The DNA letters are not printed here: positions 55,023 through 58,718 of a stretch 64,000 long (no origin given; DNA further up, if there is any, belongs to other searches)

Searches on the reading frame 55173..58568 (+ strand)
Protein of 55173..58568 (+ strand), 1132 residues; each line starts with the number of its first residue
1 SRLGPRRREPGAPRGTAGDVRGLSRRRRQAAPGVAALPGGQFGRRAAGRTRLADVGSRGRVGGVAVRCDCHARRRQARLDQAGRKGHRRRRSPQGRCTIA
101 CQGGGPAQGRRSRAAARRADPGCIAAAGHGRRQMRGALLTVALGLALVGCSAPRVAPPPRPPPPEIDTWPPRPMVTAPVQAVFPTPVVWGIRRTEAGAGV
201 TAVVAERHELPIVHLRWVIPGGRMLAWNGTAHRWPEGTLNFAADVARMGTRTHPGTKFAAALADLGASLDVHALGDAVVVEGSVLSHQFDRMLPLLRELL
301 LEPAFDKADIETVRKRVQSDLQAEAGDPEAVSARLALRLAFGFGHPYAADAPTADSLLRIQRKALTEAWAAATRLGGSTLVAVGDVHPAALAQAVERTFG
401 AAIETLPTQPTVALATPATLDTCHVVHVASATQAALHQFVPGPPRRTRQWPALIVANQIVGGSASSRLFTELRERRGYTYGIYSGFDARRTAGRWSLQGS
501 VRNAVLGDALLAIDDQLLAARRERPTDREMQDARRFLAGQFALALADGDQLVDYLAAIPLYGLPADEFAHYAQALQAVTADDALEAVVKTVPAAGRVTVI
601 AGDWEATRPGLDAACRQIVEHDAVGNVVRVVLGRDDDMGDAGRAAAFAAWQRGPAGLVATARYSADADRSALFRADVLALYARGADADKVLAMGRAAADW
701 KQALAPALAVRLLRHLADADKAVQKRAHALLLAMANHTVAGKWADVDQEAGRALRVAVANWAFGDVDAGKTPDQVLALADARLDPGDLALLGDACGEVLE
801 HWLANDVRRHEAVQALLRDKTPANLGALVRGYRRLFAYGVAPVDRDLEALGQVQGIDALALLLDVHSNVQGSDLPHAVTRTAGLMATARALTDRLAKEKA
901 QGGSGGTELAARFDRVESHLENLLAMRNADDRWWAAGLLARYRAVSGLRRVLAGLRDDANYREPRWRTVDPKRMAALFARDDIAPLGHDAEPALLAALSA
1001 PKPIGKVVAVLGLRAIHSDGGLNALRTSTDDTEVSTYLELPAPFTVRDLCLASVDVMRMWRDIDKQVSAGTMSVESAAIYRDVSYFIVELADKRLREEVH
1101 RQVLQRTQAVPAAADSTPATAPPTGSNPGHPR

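Call 62: search_protein_families(library=pfam, proteins=[window:55173-58568:+], max_evalue=0.00001)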
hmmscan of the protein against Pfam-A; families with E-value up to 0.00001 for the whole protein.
window:55173-58568:+ (1132 aa): 2 families
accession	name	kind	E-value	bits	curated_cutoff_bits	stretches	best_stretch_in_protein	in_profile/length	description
PF05193.26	Peptidase_M16_C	-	4.8e-20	72.6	23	1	361-535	3-179/181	Peptidase M16 inactive domain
PF00675.25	Peptidase_M16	-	7.1e-07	29.7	22.3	1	237-328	32-123/149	Insulinase (Peptidase family M16)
